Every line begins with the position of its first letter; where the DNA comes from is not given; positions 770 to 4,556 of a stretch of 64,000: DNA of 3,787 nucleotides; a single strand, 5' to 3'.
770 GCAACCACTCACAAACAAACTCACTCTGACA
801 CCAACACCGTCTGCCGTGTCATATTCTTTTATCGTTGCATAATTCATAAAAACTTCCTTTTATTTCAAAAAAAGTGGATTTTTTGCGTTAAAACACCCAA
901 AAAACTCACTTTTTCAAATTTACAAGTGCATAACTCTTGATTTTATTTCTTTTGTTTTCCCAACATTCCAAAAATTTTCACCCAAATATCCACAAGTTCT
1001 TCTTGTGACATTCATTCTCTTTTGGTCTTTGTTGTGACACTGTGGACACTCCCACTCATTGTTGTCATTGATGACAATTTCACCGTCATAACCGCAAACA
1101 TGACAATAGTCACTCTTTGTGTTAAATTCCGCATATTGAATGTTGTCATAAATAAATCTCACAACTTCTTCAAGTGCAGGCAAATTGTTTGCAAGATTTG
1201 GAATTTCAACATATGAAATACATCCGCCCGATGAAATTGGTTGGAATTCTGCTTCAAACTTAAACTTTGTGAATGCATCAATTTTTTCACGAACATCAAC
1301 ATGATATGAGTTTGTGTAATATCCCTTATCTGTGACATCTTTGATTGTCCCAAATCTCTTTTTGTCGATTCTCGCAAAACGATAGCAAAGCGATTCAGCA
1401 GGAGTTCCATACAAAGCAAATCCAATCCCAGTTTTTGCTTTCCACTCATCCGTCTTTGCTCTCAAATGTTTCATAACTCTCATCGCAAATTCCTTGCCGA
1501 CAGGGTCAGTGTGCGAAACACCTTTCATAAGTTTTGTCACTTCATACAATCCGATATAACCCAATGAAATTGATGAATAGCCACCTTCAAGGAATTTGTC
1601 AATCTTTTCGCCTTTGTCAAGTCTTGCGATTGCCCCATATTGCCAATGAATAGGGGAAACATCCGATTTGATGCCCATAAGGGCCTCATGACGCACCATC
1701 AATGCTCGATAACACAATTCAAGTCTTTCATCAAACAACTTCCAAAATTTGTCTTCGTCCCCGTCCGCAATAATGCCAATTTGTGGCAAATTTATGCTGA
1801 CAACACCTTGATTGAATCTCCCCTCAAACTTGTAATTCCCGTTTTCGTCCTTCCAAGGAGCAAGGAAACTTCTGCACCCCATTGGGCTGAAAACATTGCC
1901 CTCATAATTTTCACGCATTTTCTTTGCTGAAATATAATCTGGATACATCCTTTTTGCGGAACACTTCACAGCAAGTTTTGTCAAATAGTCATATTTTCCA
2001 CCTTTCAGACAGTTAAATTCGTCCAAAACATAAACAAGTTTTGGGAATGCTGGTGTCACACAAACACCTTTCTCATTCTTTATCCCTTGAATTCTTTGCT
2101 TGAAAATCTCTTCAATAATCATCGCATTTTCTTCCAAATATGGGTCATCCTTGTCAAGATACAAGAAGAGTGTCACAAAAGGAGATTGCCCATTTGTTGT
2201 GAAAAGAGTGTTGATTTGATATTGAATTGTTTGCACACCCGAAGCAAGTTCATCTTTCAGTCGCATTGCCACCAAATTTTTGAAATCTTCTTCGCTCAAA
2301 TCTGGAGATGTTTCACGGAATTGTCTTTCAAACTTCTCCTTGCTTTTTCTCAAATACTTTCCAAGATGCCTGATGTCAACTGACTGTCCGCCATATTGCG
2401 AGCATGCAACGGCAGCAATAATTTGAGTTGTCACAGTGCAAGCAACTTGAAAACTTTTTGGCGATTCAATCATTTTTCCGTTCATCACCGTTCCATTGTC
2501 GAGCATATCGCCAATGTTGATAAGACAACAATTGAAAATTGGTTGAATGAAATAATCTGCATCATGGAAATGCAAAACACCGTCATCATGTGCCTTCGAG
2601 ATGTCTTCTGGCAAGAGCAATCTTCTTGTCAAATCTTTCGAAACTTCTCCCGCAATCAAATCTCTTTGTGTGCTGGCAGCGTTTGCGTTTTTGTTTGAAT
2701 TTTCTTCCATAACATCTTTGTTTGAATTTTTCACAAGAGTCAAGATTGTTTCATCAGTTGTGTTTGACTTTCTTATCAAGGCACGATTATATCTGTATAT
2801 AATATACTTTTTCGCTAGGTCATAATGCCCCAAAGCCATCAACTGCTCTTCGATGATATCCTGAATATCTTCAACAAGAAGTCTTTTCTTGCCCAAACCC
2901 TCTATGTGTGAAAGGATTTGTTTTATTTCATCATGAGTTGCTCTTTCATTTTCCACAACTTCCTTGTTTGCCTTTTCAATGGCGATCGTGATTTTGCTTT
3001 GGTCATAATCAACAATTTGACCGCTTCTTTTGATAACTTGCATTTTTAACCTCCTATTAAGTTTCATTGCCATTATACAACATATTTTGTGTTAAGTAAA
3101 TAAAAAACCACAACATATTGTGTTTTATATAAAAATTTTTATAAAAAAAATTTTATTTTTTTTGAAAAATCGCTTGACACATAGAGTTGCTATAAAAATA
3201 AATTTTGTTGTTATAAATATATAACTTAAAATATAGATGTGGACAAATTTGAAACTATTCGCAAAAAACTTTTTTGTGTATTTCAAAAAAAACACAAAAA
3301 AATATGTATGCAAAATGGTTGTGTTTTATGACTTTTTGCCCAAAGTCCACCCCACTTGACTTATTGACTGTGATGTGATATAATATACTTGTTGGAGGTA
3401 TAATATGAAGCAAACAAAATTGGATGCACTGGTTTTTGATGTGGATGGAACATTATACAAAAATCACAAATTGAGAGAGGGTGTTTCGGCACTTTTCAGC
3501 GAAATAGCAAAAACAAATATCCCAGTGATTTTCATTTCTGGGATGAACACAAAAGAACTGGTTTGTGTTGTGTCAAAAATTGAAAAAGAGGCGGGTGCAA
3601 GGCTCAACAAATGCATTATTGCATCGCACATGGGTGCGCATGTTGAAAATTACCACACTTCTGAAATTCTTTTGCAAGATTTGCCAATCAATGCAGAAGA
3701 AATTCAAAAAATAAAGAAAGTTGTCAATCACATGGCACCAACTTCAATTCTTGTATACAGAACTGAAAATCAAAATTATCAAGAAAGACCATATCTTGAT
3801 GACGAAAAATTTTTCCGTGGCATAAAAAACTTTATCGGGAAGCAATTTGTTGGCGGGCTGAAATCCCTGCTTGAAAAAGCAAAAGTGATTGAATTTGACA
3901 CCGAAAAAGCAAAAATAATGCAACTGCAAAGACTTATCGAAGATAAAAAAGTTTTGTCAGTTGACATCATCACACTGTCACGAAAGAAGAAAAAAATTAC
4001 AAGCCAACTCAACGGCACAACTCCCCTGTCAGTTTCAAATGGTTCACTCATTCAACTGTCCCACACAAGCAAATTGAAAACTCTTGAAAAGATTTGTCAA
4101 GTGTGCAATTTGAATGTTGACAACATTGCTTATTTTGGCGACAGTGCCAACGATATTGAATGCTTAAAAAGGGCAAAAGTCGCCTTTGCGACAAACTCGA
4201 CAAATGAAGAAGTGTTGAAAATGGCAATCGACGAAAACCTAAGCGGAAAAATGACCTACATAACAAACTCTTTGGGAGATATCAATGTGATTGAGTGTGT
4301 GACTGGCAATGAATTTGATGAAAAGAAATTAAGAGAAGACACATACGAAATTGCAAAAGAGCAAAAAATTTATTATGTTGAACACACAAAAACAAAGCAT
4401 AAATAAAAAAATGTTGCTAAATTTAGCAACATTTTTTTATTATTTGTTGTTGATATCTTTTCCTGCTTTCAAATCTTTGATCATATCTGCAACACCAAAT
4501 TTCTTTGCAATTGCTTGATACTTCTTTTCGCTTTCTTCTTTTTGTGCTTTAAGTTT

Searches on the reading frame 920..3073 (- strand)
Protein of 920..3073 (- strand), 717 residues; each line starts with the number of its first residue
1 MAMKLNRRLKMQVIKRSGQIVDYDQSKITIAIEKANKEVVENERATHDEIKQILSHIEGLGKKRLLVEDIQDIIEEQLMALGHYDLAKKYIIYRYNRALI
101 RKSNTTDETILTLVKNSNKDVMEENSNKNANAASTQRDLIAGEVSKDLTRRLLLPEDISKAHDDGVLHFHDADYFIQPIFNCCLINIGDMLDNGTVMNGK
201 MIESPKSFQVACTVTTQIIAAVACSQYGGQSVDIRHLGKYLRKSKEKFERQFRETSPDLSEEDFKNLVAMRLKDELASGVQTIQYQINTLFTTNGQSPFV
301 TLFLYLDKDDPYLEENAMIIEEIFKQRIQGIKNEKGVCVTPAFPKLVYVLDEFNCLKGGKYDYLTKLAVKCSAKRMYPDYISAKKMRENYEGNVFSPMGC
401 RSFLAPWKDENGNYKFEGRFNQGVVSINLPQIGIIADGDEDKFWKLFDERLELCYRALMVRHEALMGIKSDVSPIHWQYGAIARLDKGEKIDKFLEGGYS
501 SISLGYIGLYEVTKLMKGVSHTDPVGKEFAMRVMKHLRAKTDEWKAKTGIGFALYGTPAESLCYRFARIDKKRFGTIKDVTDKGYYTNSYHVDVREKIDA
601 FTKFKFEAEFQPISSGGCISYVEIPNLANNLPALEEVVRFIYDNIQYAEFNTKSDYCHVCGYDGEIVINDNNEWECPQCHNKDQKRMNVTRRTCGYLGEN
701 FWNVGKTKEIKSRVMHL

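Call 21: search_protein_families(library=pfam, proteins=[window:920-3073:-], max_evalue=0.01)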
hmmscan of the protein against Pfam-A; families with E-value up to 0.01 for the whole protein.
window:920-3073:- (717 aa): 3 families
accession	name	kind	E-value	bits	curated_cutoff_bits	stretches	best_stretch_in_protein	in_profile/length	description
PF13597.11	NRDD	-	8e-190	632.7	26.2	1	124-716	1-562/562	Anaerobic ribonucleoside-triphosphate reductase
PF01228.26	Gly_radical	-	5.8e-22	78.7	22.2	1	595-699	2-104/106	Glycine radical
PF03477.21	ATP-cone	-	1.8e-20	73.7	25.8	1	11-97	1-86/88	ATP cone domain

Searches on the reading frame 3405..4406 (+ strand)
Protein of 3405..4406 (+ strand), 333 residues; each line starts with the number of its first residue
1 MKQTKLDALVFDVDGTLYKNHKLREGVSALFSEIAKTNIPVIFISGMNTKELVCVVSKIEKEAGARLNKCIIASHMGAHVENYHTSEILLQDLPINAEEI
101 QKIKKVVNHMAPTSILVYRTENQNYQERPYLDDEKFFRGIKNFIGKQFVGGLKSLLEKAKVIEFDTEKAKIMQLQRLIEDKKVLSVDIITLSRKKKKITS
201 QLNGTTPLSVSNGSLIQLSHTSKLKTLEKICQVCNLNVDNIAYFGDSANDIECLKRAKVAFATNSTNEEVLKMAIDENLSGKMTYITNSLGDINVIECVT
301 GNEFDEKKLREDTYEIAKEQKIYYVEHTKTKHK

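Call 21: search_protein_families(library=pfam, proteins=[window:3405-4406:+], max_evalue=0.01)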
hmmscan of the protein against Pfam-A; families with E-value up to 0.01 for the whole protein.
window:3405-4406:+ (333 aa): 4 families
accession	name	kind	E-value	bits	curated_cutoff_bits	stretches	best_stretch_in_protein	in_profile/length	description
PF08282.18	Hydrolase_3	-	3.7e-20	73.2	20.9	1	9-274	1-239/255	haloacid dehalogenase-like hydrolase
PF00702.32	Hydrolase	-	2.9e-08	34.8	26.4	0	226-257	159-190/191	haloacid dehalogenase-like hydrolase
PF13344.12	Hydrolase_6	-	2.1e-06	28.1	27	1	10-59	2-51/101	Haloacid dehalogenase-like hydrolase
PF13419.12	HAD_2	-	0.00012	22.7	23.8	0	225-262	139-176/178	Haloacid dehalogenase-like hydrolase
